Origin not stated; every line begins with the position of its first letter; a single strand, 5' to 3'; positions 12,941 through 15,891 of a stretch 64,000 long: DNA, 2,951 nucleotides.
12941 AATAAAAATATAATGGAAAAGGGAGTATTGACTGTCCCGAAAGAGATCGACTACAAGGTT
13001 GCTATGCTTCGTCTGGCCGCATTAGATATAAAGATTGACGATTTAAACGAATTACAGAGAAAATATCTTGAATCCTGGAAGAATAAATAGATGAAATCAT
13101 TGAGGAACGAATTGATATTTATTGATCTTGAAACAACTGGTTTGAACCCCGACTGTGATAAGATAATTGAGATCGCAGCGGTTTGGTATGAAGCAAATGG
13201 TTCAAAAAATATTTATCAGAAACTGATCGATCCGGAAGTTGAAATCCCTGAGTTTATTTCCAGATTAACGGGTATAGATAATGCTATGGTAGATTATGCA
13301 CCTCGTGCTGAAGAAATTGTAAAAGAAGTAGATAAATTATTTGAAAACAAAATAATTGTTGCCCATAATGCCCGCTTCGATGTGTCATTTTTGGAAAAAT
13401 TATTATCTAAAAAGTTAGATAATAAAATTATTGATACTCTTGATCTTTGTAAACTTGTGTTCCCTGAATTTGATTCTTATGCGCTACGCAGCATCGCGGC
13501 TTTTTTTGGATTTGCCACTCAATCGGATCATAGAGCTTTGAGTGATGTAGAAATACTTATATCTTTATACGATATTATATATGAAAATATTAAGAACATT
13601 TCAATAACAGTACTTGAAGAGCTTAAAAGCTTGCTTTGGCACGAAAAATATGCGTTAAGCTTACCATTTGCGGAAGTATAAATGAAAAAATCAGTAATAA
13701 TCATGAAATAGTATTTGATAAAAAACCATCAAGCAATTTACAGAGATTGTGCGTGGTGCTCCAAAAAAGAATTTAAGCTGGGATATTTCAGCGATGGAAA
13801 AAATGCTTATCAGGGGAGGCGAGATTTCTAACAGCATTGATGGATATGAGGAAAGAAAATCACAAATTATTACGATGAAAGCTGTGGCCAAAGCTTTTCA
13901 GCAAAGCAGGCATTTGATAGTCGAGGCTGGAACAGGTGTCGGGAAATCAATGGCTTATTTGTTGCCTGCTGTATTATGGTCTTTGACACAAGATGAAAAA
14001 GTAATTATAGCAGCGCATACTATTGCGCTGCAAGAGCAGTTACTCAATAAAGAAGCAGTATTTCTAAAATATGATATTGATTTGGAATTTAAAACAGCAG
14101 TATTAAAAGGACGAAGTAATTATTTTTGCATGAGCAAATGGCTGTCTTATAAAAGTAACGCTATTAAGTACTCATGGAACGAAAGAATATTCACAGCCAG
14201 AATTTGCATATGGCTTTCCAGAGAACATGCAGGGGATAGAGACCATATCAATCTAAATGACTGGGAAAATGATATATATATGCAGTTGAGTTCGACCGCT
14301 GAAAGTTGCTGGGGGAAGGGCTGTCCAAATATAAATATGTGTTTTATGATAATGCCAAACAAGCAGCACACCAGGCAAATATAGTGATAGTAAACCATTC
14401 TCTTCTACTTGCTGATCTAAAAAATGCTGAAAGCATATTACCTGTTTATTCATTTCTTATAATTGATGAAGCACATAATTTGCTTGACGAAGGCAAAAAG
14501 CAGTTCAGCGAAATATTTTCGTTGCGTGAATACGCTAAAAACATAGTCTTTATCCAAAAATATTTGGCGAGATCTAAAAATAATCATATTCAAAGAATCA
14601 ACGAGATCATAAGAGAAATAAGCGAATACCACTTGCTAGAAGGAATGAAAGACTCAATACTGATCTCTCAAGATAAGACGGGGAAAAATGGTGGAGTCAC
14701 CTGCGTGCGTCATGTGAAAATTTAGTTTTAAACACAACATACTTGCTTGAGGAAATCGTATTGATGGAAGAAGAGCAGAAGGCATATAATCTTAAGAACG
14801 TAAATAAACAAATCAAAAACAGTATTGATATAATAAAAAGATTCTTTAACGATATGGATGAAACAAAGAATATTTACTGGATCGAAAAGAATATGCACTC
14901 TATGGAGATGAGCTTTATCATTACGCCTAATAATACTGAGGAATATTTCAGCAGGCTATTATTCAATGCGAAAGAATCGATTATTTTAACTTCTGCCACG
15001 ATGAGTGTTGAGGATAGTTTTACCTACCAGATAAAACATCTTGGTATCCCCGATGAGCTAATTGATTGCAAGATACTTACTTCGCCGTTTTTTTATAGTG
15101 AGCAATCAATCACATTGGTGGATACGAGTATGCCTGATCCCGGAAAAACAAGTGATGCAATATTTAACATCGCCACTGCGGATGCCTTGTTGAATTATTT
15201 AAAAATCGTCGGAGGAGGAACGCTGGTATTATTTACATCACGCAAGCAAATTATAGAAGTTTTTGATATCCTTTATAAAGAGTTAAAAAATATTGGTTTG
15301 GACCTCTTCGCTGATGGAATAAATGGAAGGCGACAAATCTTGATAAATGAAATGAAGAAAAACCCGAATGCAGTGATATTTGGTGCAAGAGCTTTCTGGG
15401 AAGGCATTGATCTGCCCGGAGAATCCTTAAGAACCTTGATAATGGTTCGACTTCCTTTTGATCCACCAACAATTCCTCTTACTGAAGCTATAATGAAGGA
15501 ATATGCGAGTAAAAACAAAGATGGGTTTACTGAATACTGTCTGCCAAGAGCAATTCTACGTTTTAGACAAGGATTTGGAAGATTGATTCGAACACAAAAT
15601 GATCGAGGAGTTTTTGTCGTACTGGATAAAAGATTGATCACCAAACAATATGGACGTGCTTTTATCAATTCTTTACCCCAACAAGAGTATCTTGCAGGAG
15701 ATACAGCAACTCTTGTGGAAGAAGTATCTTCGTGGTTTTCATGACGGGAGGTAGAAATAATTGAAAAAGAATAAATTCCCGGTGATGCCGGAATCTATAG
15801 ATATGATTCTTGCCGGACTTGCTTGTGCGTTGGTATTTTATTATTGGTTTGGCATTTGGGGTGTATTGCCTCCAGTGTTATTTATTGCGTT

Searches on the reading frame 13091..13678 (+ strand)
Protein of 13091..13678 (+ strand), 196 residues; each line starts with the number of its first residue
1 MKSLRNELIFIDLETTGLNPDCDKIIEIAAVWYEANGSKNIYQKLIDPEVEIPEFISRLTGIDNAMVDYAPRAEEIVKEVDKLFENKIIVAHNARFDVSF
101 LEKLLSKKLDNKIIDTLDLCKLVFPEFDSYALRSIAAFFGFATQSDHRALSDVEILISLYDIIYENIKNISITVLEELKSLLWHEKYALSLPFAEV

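Call 24: search_protein_families(library=ncbifam, proteins=[window:13091-13678:+], max_evalue=0.001)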
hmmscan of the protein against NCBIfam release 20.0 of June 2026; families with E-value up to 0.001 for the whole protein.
window:13091-13678:+ (196 aa): 30 families (the best 25 are shown)
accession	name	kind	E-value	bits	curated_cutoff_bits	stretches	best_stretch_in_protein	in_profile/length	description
NF005981.0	PRK08074.1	equivalog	1.8e-43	148.7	789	1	7-184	4-186/931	ATP-dependent DNA helicase DinG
NF001688.0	PRK00448.1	equivalog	2.1e-43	148.2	873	1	7-185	424-606/1445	PolC-type DNA polymerase III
TIGR01405.1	polC_Gram_pos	equivalog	6.6e-41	140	1043.45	1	7-185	190-372/1211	DNA polymerase III subunit alpha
NF005906.0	PRK07883.1-4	equivalog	1.3e-39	136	495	1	9-181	9-186/563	DEDD exonuclease domain-containing protein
TIGR01407.1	dinG_rel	hypoth_equivalog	1.9e-38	132.3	547.7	1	10-181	4-179/889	putative DnaQ family exonuclease/DinG family helicase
NF005289.0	PRK06807.1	equivalog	9.8e-38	130.1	335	1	2-161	4-166/313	3'-5' exonuclease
NF005907.0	PRK07883.1-5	equivalog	7e-35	120.5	454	1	8-180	30-208/584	DEDD exonuclease domain-containing protein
NF006316.0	PRK08517.1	equivalog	9e-32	110.4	247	1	7-174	71-239/270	3'-5' exonuclease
NF005905.0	PRK07883.1-3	equivalog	3e-31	108.7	508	1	8-180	26-204/581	DEDD exonuclease domain-containing protein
NF005836.0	PRK07740.1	equivalog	3.3e-31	108.6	261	1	7-182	60-241/244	hypothetical protein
NF005904.0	PRK07883.1-2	equivalog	7.5e-28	97.1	969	1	8-178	32-208/584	DEDD exonuclease domain-containing protein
TIGR00573.1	dnaq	subfamily_domain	8.5e-26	90.8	71.5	1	9-171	10-181/217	exonuclease, DNA polymerase III, epsilon subunit family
NF004964.0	PRK06310.1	equivalog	8.8e-25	87.5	236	1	6-169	7-176/250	DNA polymerase III subunit epsilon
NF004963.0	PRK06309.1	equivalog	6.3e-24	84.9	245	1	7-171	3-170/232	DNA polymerase III subunit epsilon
NF006615.0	PRK09182.1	subfamily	1.7e-23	82.9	207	1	8-167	52-214/307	3'-5' exonuclease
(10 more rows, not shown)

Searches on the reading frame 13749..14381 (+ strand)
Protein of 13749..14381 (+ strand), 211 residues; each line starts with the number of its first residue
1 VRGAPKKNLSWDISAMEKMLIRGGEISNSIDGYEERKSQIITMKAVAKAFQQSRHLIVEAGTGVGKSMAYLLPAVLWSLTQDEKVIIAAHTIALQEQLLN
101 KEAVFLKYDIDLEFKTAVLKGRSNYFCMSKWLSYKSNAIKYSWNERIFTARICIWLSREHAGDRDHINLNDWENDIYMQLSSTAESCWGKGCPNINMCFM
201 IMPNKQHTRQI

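Call 24: search_protein_families(library=ncbifam, proteins=[window:13749-14381:+], max_evalue=0.001)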
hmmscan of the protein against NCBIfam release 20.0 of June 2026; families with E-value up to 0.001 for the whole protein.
window:13749-14381:+ (211 aa): 7 families
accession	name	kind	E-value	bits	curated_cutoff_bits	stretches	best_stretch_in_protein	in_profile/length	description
NF005981.0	PRK08074.1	equivalog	1.6e-45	155.5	789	1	10-202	235-424/931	ATP-dependent DNA helicase DinG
NF053712.1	repair_DEAH_YoaA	equivalog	2.9e-45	155.1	680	1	18-202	2-182/630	DNA repair helicase YoaA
NF008729.0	PRK11747.1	equivalog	7.4e-32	110.6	598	1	26-200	17-210/703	ATP-dependent DNA helicase DinG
TIGR01407.1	dinG_rel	hypoth_equivalog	4.9e-28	97.9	547.7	1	32-183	243-392/889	putative DnaQ family exonuclease/DinG family helicase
NF005569.0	PRK07246.1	equivalog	7.1e-16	57.7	794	1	25-168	236-374/820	bifunctional DnaQ family exonuclease/ATP-dependent helicase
TIGR03117.2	cas_csf4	equivalog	2.3e-14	52.6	400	1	33-142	127-235/800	type IV CRISPR-associated DEAD/DEAH-box helicase Csf4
NF041067.1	DpdJ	equivalog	0.00014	19.7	800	1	42-80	157-197/1482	protein DpdJ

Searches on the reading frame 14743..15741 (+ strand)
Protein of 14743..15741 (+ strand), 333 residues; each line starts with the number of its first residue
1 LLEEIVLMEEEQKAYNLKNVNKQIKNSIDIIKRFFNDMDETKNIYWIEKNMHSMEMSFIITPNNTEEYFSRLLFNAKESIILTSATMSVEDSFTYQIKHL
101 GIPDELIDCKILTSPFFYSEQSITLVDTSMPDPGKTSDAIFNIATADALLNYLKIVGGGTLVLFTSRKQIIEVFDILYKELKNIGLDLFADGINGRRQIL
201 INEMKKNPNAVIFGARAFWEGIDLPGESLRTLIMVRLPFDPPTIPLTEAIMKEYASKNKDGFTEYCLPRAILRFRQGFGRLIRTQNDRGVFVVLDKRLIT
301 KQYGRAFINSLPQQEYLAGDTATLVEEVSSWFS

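Call 24: search_protein_families(library=ncbifam, proteins=[window:14743-15741:+], max_evalue=0.001)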
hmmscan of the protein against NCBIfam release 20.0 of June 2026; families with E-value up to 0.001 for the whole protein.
window:14743-15741:+ (333 aa): 7 families
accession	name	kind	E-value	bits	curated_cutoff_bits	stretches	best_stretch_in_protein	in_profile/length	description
NF005981.0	PRK08074.1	equivalog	3.3e-83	280.2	789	1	12-332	607-929/931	ATP-dependent DNA helicase DinG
NF053712.1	repair_DEAH_YoaA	equivalog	8.4e-75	252.7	680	1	8-315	322-617/630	DNA repair helicase YoaA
TIGR01407.1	dinG_rel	hypoth_equivalog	6.8e-65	219.8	547.7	1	9-331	565-888/889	putative DnaQ family exonuclease/DinG family helicase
NF008729.0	PRK11747.1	equivalog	1.5e-52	179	598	1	17-313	398-696/703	ATP-dependent DNA helicase DinG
NF005569.0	PRK07246.1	equivalog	6.2e-39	133.9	794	1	12-317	510-803/820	bifunctional DnaQ family exonuclease/ATP-dependent helicase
TIGR03117.2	cas_csf4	equivalog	5.6e-12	44.7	400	1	157-304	633-785/800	type IV CRISPR-associated DEAD/DEAH-box helicase Csf4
TIGR00604.1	rad3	subfamily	1.9e-08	33.4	246.95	1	219-301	596-679/706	DNA repair helicase (rad3)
